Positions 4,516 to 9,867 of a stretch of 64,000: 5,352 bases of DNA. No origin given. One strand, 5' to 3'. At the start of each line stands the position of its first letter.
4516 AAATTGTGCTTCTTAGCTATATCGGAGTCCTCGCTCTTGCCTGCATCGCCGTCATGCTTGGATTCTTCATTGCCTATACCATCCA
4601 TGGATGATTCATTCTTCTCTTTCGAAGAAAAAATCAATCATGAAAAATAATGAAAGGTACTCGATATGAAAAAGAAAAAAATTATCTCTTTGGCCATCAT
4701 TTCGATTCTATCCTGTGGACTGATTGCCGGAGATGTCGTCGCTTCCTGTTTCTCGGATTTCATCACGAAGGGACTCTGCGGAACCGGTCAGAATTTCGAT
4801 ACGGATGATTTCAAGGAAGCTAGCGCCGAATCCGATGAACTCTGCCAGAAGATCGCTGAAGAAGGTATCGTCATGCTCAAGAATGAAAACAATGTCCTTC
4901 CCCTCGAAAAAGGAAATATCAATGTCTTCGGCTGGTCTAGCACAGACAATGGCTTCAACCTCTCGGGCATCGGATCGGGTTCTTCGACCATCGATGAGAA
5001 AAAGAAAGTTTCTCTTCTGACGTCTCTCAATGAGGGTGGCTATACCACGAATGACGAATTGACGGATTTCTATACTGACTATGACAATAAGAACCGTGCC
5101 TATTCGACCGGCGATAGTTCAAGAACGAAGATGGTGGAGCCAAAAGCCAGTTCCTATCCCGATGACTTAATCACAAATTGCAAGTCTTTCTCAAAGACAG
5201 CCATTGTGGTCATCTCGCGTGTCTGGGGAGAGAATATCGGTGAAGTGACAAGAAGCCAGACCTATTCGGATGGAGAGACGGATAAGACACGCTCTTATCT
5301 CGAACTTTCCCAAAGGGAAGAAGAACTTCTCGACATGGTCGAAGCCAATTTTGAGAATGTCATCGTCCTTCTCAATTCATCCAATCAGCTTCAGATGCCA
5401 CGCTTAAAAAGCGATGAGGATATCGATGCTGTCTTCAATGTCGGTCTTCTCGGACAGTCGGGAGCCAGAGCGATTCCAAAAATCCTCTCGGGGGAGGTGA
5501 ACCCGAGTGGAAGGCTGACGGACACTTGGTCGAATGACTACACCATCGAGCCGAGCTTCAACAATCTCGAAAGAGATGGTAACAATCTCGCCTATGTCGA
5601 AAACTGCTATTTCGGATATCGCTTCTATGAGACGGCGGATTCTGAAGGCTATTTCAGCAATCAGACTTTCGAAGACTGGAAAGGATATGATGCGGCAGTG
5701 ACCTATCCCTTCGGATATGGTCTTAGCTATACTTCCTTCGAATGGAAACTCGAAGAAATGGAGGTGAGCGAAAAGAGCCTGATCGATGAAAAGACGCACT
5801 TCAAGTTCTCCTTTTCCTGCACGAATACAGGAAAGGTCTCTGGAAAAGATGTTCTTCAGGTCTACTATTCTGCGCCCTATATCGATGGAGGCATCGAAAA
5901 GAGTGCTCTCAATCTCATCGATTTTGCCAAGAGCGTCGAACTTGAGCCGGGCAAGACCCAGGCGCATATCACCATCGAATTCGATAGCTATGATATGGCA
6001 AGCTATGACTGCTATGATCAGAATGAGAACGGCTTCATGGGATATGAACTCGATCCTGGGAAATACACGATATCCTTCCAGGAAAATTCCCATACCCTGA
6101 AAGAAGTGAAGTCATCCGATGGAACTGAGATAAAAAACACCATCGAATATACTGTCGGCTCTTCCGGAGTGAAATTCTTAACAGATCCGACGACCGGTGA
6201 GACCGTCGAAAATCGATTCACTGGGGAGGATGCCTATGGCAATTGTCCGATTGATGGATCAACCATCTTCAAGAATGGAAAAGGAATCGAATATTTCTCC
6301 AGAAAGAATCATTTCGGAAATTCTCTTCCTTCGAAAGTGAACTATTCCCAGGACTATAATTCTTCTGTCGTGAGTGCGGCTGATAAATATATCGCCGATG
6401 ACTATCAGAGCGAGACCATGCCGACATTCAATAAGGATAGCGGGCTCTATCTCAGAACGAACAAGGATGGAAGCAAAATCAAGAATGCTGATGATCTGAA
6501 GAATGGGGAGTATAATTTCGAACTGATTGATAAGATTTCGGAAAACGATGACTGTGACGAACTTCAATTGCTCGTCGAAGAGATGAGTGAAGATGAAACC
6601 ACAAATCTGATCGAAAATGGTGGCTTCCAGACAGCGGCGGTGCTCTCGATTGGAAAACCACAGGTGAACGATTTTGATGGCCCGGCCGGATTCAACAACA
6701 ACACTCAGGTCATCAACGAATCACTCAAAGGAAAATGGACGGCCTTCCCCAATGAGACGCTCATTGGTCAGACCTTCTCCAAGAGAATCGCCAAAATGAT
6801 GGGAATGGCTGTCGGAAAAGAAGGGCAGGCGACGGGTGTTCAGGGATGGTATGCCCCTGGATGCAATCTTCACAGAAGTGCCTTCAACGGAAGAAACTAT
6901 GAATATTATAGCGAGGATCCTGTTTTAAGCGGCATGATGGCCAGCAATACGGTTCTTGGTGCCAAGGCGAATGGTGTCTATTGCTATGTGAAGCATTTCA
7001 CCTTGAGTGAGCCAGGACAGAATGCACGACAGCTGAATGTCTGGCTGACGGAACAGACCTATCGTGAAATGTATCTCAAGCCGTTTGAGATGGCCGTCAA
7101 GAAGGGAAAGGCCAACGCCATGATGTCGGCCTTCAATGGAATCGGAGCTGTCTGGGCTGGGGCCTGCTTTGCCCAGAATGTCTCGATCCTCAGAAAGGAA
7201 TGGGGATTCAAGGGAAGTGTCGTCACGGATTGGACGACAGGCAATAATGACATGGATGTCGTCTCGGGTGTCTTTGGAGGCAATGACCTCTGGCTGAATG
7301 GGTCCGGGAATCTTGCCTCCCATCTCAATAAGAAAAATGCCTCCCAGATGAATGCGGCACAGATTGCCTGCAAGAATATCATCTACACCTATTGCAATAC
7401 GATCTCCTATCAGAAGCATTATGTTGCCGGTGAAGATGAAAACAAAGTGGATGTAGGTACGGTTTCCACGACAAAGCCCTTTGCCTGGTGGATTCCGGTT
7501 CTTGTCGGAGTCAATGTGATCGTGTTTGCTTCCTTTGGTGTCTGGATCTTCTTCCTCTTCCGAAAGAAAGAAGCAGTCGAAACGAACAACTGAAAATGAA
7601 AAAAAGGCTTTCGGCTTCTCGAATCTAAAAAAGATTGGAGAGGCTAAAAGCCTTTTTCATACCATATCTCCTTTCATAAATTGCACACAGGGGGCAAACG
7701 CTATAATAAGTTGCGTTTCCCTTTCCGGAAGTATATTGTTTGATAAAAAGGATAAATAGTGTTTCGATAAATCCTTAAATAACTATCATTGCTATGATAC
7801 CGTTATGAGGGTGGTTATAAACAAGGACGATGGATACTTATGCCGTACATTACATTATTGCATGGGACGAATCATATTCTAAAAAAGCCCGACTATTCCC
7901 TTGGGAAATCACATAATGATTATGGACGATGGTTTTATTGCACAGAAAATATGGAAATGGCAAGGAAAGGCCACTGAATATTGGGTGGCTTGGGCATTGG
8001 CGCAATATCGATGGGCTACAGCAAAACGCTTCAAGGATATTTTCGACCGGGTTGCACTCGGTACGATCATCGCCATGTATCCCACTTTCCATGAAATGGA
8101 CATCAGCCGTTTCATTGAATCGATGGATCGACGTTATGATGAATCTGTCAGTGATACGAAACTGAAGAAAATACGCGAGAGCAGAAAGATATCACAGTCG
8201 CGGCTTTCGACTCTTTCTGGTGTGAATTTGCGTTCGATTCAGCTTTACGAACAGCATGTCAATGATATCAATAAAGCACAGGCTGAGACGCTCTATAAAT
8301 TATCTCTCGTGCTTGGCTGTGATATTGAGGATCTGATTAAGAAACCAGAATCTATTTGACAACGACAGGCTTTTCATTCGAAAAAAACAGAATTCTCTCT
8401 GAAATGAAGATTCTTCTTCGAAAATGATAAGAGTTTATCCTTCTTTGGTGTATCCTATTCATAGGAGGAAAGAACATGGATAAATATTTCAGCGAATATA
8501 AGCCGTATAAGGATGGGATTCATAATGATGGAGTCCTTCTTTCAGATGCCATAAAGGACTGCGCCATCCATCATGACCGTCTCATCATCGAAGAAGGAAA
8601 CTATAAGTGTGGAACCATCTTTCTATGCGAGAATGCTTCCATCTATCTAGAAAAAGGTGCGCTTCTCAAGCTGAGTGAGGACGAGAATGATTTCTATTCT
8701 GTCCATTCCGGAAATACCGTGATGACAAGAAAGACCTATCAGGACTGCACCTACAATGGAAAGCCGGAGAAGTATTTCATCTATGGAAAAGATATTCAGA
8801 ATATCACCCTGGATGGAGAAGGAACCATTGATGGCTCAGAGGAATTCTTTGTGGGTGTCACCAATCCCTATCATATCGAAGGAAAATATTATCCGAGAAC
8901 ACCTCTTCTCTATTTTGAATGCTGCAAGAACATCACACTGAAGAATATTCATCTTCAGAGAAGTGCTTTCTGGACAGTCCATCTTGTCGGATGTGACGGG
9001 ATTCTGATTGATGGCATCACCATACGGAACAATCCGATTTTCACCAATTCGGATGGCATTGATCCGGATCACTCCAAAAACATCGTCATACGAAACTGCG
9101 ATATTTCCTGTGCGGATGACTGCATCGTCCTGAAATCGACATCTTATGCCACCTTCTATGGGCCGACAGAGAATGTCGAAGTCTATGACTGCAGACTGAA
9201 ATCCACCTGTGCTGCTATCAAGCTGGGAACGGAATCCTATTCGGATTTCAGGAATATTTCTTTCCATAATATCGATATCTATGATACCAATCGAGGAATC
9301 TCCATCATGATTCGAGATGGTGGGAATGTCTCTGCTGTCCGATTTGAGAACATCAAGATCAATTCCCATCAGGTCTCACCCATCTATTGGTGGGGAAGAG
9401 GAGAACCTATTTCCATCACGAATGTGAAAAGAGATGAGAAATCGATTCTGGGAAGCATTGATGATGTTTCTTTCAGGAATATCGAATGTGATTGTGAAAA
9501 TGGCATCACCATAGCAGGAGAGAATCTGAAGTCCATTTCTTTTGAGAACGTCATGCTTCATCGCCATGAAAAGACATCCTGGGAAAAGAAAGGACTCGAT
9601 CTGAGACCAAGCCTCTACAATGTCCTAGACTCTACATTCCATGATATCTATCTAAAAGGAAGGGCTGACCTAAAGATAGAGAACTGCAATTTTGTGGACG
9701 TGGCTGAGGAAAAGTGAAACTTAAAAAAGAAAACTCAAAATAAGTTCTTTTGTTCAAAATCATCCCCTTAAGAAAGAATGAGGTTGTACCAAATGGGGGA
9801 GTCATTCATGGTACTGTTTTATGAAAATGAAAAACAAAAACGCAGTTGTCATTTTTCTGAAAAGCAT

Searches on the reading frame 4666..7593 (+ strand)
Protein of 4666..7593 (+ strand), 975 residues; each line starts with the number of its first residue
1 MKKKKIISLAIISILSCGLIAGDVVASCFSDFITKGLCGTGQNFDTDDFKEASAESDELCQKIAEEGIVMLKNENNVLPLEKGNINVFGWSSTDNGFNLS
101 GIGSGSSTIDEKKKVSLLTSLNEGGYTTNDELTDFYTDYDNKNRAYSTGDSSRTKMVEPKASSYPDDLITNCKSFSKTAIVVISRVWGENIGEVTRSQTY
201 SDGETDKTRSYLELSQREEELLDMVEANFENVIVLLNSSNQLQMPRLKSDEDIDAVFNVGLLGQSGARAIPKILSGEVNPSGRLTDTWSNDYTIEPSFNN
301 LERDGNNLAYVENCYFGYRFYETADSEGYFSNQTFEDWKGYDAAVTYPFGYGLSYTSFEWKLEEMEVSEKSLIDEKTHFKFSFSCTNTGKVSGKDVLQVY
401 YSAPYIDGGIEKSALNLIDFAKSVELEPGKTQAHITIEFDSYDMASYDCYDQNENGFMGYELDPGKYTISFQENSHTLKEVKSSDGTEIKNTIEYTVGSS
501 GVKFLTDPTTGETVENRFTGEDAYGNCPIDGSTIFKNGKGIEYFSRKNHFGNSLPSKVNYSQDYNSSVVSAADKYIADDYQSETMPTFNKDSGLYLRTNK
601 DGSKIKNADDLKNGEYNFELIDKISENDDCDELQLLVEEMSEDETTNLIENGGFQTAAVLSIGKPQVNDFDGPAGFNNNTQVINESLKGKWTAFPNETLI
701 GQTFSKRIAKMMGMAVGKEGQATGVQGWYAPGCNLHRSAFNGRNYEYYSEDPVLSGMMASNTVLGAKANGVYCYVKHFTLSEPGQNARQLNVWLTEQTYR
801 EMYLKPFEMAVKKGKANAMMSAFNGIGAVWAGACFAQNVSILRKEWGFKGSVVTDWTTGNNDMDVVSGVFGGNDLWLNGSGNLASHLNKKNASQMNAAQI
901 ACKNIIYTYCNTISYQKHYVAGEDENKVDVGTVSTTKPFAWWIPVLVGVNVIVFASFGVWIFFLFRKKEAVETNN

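Call 72: search_protein_families(library=pfam, proteins=[window:4666-7593:+], max_evalue=0.00001)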
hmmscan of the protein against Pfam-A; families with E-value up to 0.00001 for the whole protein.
window:4666-7593:+ (975 aa): 2 families
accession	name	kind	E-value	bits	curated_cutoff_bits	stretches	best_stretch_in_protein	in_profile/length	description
PF01915.27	Glyco_hydro_3_C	-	1.2e-29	104.2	31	1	68-355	1-200/200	Glycosyl hydrolase family 3 C-terminal domain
PF00933.27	Glyco_hydro_3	-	1.3e-23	84.4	27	1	688-857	80-253/316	Glycosyl hydrolase family 3 N terminal domain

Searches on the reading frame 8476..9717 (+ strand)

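Call 72: search_protein_families(library=pfam, proteins=[window:8476-9717:+], max_evalue=0.00001)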
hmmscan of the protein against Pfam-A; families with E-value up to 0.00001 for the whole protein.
window:8476-9717:+ (413 aa): 1 family
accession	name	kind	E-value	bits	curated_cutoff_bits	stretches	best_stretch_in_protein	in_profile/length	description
PF00295.23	Glyco_hydro_28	-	1.2e-25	90.7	22.9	1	75-368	26-312/324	Glycosyl hydrolases family 28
